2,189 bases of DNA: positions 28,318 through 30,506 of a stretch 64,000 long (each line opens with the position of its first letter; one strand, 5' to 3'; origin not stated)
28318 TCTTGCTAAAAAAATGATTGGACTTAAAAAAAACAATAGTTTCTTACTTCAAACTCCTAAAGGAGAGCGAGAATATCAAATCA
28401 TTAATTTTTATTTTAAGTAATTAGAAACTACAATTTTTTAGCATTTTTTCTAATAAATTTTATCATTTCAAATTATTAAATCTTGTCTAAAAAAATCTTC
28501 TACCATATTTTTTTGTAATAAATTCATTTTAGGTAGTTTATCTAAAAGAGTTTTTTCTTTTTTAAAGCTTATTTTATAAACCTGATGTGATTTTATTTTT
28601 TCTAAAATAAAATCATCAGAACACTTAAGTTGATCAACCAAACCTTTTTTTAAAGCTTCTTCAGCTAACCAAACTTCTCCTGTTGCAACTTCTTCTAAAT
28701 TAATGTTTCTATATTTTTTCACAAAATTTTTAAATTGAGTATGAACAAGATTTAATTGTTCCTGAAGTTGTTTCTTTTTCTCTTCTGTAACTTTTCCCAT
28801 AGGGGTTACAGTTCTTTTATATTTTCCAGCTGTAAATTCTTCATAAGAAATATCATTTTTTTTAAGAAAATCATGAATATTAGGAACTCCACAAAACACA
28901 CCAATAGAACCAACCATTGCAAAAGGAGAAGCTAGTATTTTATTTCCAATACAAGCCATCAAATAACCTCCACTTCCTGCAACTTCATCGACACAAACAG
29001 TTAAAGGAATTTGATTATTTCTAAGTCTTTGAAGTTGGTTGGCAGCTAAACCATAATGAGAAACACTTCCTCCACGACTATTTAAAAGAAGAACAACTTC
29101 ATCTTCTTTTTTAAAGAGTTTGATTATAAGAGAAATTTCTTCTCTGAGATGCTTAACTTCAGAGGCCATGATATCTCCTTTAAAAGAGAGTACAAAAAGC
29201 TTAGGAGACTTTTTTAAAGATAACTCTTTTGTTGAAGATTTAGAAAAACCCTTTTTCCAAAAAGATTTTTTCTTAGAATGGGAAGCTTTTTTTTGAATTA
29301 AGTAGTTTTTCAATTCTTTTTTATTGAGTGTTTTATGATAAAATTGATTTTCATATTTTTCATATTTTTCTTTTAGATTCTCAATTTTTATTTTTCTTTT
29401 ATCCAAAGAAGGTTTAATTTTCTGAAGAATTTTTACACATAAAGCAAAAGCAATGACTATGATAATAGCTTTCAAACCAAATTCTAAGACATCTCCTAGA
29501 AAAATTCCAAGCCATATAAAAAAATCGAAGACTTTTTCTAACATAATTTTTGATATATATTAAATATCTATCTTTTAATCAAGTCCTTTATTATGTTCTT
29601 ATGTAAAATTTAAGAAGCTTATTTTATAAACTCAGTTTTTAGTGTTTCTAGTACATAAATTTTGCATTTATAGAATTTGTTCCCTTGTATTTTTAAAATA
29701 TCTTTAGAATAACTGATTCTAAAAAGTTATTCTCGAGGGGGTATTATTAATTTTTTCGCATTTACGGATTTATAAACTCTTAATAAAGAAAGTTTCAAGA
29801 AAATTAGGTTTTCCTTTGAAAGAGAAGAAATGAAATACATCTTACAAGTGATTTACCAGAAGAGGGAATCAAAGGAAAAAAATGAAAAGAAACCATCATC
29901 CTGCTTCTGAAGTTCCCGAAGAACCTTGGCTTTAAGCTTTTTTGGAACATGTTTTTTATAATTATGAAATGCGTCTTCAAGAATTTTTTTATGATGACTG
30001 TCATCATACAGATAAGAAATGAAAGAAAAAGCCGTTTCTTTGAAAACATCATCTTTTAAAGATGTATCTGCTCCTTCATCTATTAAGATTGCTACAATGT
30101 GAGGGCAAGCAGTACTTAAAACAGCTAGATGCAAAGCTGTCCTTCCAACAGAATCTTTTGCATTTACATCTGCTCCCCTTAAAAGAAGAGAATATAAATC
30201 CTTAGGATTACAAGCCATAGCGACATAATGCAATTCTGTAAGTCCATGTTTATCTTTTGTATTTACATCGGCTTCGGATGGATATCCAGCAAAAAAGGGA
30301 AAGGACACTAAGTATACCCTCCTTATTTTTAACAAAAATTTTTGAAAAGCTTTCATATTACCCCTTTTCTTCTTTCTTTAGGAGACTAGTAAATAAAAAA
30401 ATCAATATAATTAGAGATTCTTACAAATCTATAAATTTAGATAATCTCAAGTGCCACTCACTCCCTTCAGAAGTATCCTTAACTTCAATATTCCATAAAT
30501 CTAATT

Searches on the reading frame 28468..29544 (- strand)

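Call 8: search_protein_families(library=pfam, proteins=[window:28468-29544:-], max_evalue=0.1)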
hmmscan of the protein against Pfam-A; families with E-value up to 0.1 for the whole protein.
window:28468-29544:- (358 aa): 5 families
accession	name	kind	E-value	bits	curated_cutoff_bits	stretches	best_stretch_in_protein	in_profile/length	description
PF01343.23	Peptidase_S49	-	1.6e-41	142.3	24.9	1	175-318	3-149/154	Peptidase family S49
PF08496.15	Peptidase_S49_N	-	4.9e-33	114.7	27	1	16-171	3-147/147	Peptidase family S49 N-terminal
PF00574.28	CLP_protease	-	0.0038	17.6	20.2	0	142-202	41-98/182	Clp protease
PF01972.22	SDH_protease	-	0.016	14.6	31.3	1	135-215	79-156/286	ClpP-like SDH-type serine proteinase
PF25145.1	NfeD1b_N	-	0.018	15.1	40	1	146-217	30-98/189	NfeD1b, N-terminal domain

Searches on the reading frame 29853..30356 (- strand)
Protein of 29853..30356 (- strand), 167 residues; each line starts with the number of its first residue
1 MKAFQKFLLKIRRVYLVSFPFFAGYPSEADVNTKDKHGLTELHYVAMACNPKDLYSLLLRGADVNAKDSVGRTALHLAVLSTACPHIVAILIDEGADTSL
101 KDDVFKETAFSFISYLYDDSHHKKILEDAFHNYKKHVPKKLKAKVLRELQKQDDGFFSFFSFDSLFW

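Call 8: search_protein_families(library=pfam, proteins=[window:29853-30356:-], max_evalue=0.1)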
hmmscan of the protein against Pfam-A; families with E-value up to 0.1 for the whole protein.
window:29853-30356:- (167 aa): 7 families
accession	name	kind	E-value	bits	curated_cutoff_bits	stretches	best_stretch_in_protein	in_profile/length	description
PF00023.36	Ank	-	1.4e-11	44.4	21.1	2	71-102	2-32/33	Ankyrin repeat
PF12796.13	Ank_2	-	2.3e-09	38.1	27.3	1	28-102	19-90/90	Ankyrin repeats (3 copies)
PF13857.12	Ank_5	-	2e-07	31.7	27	2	57-103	1-47/56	Ankyrin repeats (many copies)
PF13606.12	Ank_3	-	1e-06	28.9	22.3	1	71-97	2-27/30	Ankyrin repeat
PF13637.12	Ank_4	-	3e-05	24.6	22.7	1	42-80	1-39/50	Ankyrin repeats (many copies)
PF00675.25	Peptidase_M16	-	0.072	13.4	22.3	1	60-132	60-133/149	Insulinase (Peptidase family M16)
PF22733.1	NNH1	-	0.08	13.5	27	0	39-91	94-147/177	NACHT N-terminal Helical domain 1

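Call 33: list_cluster_members(proteins=[P0002, P0001, window:29853-30356:-])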
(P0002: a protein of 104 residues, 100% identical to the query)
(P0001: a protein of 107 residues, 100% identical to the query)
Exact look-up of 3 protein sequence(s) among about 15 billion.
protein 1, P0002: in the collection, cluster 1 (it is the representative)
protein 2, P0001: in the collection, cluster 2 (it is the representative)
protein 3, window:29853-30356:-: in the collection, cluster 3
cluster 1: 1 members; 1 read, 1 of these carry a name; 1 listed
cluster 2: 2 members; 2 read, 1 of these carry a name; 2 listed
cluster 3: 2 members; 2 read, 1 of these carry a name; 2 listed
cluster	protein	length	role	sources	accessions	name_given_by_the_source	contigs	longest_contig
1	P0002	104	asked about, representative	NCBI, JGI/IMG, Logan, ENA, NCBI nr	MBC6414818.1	MAG: hypothetical protein GDA46_00260 [Bdellovibrionales bacterium] | hypothetical protein [Bdellovibrionales bacterium]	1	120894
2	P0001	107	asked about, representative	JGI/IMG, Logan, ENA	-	-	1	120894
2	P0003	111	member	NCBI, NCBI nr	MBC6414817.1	MAG: hypothetical protein GDA46_00255 [Bdellovibrionales bacterium] | hypothetical protein [Bdellovibrionales bacterium]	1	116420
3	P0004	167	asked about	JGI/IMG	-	-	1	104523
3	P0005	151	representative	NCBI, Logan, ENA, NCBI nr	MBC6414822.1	MAG: ankyrin repeat domain-containing protein [Bdellovibrionales bacterium] | ankyrin repeat domain-containing protein [Bdellovibrionales bacterium]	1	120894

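Call 65: search_protein_families(library=ncbifam, proteins=[window:29853-30356:-], max_evalue=0.1)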
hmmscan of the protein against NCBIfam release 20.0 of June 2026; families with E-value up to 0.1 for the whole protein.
window:29853-30356:- (167 aa): 10 families
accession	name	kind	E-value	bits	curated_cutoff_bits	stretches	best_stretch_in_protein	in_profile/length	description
NF043029.1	T4SS_AnkY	equivalog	1.5e-07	30.3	600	1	29-104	448-523/543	Dot/Icm T4SS effector AnkY/LegA9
NF043023.1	T4SS_AnkH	equivalog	1.3e-06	27.4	600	1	29-98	23-91/467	Dot/Icm T4SS effector AnkH/LegA3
NF043027.1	T4SS_AnkQ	equivalog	3.6e-05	22.6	700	1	62-110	355-402/496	Dot/Icm T4SS effector AnkQ/LegA10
NF043028.1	T4SS_AnkX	equivalog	0.00013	20.2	1400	2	31-96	451-516/938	Dot/Icm T4SS effector AnkN/AnkX/LegA8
NF041931.2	MzaA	equivalog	0.0013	17.7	800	1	31-94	28-90/726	MZA anti-phage system associated sigma-70 family RNA polymerase sigma factor MzaA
NF043022.1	T4SS_AnkG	equivalog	0.0021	16.9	500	1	30-104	356-435/455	Dot/Icm T4SS effector AnkG/AnkZ/LegA7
NF043019.1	T4SS_AnkC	equivalog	0.012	14.5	450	1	28-109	117-204/459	Dot/Icm T4SS effector AnkC/LegA12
TIGR00870.1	trp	subfamily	0.013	13.5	498.75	1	35-83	52-98/747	transient-receptor-potential calcium channel protein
TIGR00958.1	3a01208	subfamily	0.031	12.5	874.6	1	86-158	186-253/711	antigen peptide transporter 2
TIGR03581.1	EF_0839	hypoth_equivalog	0.093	12.4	222.4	0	39-104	163-227/236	conserved hypothetical protein EF_0839/AHA_3917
